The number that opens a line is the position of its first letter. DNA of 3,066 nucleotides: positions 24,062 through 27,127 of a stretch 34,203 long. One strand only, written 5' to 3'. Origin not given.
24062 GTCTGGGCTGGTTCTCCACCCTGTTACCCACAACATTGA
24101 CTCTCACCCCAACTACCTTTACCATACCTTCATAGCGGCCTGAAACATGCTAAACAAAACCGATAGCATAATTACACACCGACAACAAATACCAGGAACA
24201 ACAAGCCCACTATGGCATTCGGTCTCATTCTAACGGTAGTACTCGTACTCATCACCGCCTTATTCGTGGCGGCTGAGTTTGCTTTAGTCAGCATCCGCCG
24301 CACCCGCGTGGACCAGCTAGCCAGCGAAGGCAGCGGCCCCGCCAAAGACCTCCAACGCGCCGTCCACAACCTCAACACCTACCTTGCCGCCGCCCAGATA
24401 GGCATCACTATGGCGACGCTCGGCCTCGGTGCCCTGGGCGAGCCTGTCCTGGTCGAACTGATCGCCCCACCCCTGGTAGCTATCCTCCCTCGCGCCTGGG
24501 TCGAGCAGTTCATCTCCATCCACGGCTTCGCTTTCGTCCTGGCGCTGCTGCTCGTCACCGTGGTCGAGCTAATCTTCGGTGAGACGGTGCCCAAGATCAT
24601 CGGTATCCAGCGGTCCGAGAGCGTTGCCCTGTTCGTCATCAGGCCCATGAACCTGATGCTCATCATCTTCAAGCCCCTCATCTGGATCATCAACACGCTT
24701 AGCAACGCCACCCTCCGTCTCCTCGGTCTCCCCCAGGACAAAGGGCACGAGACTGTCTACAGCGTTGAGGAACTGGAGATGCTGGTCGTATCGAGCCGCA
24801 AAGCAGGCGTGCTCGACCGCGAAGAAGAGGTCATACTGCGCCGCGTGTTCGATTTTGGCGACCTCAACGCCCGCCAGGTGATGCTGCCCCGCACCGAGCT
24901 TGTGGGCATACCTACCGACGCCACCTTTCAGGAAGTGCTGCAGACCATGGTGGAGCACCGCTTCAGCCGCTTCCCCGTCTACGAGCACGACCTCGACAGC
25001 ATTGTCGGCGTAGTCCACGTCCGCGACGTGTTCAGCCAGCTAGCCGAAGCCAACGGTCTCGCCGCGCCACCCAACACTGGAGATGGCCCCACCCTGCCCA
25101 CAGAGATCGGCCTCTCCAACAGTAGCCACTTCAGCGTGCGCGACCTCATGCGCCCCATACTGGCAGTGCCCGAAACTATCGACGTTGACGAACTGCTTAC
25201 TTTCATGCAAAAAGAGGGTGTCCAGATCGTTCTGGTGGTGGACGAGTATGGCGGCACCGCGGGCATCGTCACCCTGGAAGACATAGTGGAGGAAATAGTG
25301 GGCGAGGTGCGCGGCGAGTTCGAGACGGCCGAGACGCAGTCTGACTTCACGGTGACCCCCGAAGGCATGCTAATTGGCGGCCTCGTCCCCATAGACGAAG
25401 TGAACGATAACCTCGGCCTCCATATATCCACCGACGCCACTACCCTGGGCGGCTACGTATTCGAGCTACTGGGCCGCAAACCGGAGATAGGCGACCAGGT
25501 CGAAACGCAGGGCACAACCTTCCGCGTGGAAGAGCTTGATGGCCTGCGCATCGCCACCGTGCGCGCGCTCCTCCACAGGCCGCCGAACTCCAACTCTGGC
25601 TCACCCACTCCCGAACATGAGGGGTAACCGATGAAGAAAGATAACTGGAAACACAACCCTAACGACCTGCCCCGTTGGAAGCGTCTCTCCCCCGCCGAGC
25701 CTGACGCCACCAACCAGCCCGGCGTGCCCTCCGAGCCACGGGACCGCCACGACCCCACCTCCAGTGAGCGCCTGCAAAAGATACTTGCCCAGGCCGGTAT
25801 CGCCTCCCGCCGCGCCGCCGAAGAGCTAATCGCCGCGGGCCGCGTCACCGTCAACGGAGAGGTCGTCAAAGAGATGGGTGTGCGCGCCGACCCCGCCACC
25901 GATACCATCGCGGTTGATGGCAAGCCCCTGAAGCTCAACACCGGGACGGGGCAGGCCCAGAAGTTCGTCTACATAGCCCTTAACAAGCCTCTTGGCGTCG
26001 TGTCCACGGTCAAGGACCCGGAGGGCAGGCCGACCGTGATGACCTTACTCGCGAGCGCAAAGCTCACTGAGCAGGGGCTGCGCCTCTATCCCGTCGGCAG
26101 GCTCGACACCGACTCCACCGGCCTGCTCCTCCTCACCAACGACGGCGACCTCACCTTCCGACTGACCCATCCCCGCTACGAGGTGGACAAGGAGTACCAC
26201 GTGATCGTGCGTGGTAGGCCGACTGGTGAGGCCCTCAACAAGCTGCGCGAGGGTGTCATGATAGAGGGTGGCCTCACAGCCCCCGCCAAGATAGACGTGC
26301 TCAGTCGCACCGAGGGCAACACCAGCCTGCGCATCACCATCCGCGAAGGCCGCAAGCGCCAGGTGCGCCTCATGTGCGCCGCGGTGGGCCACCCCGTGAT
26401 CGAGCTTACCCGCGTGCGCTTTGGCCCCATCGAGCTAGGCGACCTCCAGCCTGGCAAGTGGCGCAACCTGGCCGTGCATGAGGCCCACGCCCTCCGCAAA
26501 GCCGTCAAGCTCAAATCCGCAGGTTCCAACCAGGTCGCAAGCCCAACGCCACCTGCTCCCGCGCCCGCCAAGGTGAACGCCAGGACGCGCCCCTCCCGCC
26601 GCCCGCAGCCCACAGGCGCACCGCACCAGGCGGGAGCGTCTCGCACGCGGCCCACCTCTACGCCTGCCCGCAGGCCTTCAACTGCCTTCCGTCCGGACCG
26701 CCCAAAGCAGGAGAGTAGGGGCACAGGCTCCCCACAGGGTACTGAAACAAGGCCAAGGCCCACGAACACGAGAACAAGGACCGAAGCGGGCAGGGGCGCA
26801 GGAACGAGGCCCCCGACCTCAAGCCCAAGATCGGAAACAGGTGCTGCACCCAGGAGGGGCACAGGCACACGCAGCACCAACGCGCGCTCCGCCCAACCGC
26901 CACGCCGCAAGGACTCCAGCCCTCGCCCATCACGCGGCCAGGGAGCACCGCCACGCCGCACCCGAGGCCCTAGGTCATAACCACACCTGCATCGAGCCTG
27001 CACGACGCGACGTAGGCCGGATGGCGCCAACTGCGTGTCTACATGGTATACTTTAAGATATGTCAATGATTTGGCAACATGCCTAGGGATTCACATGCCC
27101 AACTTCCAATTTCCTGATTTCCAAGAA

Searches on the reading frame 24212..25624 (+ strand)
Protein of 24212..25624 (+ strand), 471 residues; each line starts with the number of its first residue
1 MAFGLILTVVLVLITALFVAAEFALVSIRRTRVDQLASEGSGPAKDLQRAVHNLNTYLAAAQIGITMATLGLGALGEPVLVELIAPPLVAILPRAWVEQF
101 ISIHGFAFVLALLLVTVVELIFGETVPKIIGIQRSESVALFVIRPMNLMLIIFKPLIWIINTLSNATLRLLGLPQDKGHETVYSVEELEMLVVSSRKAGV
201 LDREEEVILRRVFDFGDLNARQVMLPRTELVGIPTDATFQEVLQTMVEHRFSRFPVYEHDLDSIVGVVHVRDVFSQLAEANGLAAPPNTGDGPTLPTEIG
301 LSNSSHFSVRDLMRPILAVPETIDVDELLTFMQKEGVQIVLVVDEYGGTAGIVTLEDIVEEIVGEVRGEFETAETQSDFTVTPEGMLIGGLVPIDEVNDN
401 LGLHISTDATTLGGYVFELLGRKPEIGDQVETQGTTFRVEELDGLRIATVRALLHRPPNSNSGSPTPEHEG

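Call 3: search_protein_families(library=pfam, proteins=[window:24212-25624:+], max_evalue=0.01)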
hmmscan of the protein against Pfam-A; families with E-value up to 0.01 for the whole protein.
window:24212-25624:+ (471 aa): 3 families
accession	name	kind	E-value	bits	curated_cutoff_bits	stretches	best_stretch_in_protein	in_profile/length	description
PF01595.25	CNNM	-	2.7e-50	171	28.4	1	6-205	1-181/181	Cyclin M transmembrane N-terminal domain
PF00571.33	CBS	-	5.6e-21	75.1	24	2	309-363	1-56/57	CBS domain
PF03471.22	CorC_HlyC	-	3e-16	59.6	27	1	385-452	7-77/81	Transporter associated domain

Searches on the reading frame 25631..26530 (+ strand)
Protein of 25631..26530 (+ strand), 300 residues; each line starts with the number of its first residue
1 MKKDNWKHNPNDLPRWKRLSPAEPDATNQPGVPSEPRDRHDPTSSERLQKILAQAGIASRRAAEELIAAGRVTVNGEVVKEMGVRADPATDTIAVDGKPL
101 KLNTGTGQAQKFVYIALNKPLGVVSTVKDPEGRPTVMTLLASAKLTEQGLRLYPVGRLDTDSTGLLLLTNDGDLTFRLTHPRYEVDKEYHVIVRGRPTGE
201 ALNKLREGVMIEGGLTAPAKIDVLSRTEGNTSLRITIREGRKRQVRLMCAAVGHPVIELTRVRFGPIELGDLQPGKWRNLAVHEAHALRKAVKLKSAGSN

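Call 53: find_related_loci(query=window:25631-26530:+, collection=metagenome_contigs, flank=8000)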
Query window:25631-26530:+ (300 aa) in metagenome_contigs; peptide patterns used: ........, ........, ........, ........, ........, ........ (x = any residue, [..] = any of these).
170 stretches matched a pattern; 59 encode a relative of the query (tblastn E <= 1e-3); 59 distinct loci.
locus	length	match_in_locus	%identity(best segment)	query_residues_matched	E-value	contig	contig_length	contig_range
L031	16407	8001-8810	44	47-293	4e-68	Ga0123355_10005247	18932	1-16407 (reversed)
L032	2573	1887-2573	49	47-287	8e-69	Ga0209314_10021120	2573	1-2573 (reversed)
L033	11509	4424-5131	50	45-292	1e-66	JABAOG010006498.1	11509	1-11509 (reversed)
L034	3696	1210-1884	51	43-280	1e-65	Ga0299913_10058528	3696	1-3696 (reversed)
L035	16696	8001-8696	44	47-289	1e-61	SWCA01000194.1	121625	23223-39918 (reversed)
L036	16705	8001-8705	45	38-288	4e-61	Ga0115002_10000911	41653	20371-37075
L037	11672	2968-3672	45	38-288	6e-61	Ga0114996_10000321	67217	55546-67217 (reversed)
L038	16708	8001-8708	44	42-288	7e-59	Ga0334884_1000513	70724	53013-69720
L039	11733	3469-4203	45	47-297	2e-58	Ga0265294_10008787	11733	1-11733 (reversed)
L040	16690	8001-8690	50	46-288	2e-57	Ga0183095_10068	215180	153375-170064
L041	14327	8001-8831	41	3-289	5e-57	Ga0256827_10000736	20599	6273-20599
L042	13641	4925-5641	47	46-294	2e-60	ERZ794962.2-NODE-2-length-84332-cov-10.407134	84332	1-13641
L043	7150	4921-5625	42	43-288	1e-55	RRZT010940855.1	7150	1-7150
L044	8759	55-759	42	43-288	4e-55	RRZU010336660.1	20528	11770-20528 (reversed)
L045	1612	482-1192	43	40-288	1e-55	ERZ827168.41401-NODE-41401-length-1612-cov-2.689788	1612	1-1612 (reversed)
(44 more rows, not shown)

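Call 58: search_protein_families(library=pfam, proteins=[L034:1949-3121:+, L034:147-977:+, L040:8654-9676:+, L040:9648-10916:+, L040:11598-13553:+, L033:2797-4395:+, L033:1403-2797:+, L033:5829-6221:+, L033:5885-6670:-, L040:6902-7990:+], max_evalue=0.001)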
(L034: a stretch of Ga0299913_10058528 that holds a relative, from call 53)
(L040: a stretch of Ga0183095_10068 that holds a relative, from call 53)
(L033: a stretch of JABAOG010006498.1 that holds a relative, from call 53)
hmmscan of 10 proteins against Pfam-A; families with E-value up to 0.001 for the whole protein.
L034:1949-3121:+ (391 aa): 2 families
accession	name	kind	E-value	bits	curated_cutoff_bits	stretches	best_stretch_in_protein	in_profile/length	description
PF00155.27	Aminotran_1_2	-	8.6e-59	200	19.7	1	56-382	3-360/361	Aminotransferase class I and II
PF00266.25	Aminotran_5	-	2.1e-06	27.4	21.5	1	93-216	47-177/371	Aminotransferase class-V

L034:147-977:+ (277 aa): 0 families

L040:8654-9676:+ (341 aa): 3 families
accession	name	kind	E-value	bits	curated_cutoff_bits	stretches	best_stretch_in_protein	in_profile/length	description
PF01380.27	SIS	-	2.7e-23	82.6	25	1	184-310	2-130/131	SIS domain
PF01418.23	HTH_6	-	2.6e-14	53.4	28.3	1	60-129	3-72/77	Helix-turn-helix domain, rpiR family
PF13580.11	SIS_2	-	0.00015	22.3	27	1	227-270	94-137/138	SIS domain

L040:9648-10916:+ (423 aa): 13 families
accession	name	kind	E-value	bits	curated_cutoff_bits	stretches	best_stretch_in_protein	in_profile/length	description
PF03486.20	HI0933_like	-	3.3e-86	289.1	50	1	11-409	2-242/244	HI0933-like protein Rossmann domain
PF22780.1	HI0933_like_1st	-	1.1e-36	126.6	27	1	199-357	3-165/165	HI0933-like protein barrel and H2TH domain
PF01134.28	GIDA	-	7.9e-12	45.4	22.1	1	11-41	1-31/391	Glucose inhibited division protein A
PF01266.30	DAO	-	2e-11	44.4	27.9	2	121-173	153-207/353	FAD dependent oxidoreductase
PF12831.13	FAD_oxidored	-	1.2e-10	41.7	27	1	12-172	2-148/416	FAD dependent oxidoreductase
PF07992.20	Pyr_redox_2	-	1.4e-10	41.5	26.1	1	9-45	142-178/291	Pyridine nucleotide-disulphide oxidoreductase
PF00890.30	FAD_binding_2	-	2.9e-08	33.8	20.4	1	12-45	2-35/414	FAD binding domain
PF00070.33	Pyr_redox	-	8e-08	33.1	22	1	11-46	1-36/82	Pyridine nucleotide-disulphide oxidoreductase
PF13450.12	NAD_binding_8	-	7.8e-07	29.7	21.9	1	14-46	1-33/68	NAD(P)-binding Rossmann-like domain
PF01262.27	AlaDh_PNT_C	-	8.1e-07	29.1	23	1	10-50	29-69/214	Alanine dehydrogenase/PNT, C-terminal domain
PF13738.12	Pyr_redox_3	-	1.9e-05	24.5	30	0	13-45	1-33/305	Pyridine nucleotide-disulphide oxidoreductase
PF13454.12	NAD_binding_9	-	0.00018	21.9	21.8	0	127-169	107-153/155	FAD-NAD(P)-binding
PF04820.20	Trp_halogenase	-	0.00018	21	21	0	11-42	1-36/458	Tryptophan halogenase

L040:11598-13553:+ (652 aa): 5 families
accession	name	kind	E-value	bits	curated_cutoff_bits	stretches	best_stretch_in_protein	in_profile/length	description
PF02401.23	LYTB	-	2.2e-93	312.9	24.5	1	5-281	1-266/267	LytB protein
PF00575.29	S1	-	2.2e-59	198.2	22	4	480-551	2-74/74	S1 RNA binding domain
PF23459.1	S1_RRP5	-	5.2e-11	43.4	27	0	485-548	6-70/72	RRP5 S1 domain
PF21710.3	Spt6_S1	-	2e-05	25.2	27.5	0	563-637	12-87/91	Spt6, S1/OB domain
PF24685.1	OB_RRP5_4th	-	6.4e-05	23.3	31.5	0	593-625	39-71/92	RRP5 OB-fold domain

L033:2797-4395:+ (533 aa): 1 family
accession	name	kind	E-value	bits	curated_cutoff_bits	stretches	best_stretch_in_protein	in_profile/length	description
PF00884.28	Sulfatase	-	8.5e-06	25.7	25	1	174-438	1-244/301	Sulfatase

L033:1403-2797:+ (465 aa): 2 families
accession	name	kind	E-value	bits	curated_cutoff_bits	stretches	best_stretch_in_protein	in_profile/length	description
PF08242.18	Methyltransf_12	-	0.00035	21.7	30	1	294-398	2-88/98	Methyltransferase domain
PF13489.12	Methyltransf_23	-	0.00036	20.7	27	1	279-397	12-110/164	Methyltransferase domain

L033:5829-6221:+ (131 aa): 0 families

L033:5885-6670:- (262 aa): 3 families
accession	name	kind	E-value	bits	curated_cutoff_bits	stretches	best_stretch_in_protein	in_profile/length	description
PF13672.11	PP2C_2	-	8.1e-20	71.7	24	1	28-222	10-183/209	Protein phosphatase 2C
PF00481.26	PP2C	-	6.6e-13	49.4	20.3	1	28-158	22-142/255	Protein phosphatase 2C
PF07228.17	SpoIIE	-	1.1e-10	42.2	25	1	181-258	100-189/192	Stage II sporulation protein E (SpoIIE)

L040:6902-7990:+ (363 aa): 3 families
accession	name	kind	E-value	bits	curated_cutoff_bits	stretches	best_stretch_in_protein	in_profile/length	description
PF00768.25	Peptidase_S11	-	3.2e-60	204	27.6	1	25-241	6-236/239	D-alanyl-D-alanine carboxypeptidase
PF13354.11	Beta-lactamase2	-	2.1e-09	37.5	22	1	45-196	13-164/214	Beta-lactamase enzyme family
PF07943.18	PBP5_C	-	5.8e-06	26.8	21.2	1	261-347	2-90/91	Penicillin-binding protein 5, C-terminal domain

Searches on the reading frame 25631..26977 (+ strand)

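Call 3: search_protein_families(library=pfam, proteins=[window:25631-26977:+], max_evalue=0.01)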
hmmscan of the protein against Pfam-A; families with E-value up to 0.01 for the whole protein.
window:25631-26977:+ (449 aa): 4 families
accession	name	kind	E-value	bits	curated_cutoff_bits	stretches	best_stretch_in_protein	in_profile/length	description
PF00849.27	PseudoU_synth_2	-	4.4e-23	82.6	26.8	1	114-251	2-152/152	RNA pseudouridylate synthase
PF01479.30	S4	-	5.1e-13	49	22.8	1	46-81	1-37/48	S4 domain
PF22421.1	SYY_C-terminal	-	0.0005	20.4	27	1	44-87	17-61/83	Tyrosine--tRNA ligase SYY-like C-terminal domain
PF19135.5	DUF5818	-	0.0036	17.3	27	0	156-201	2-47/57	Protein of unknown function (DUF5818)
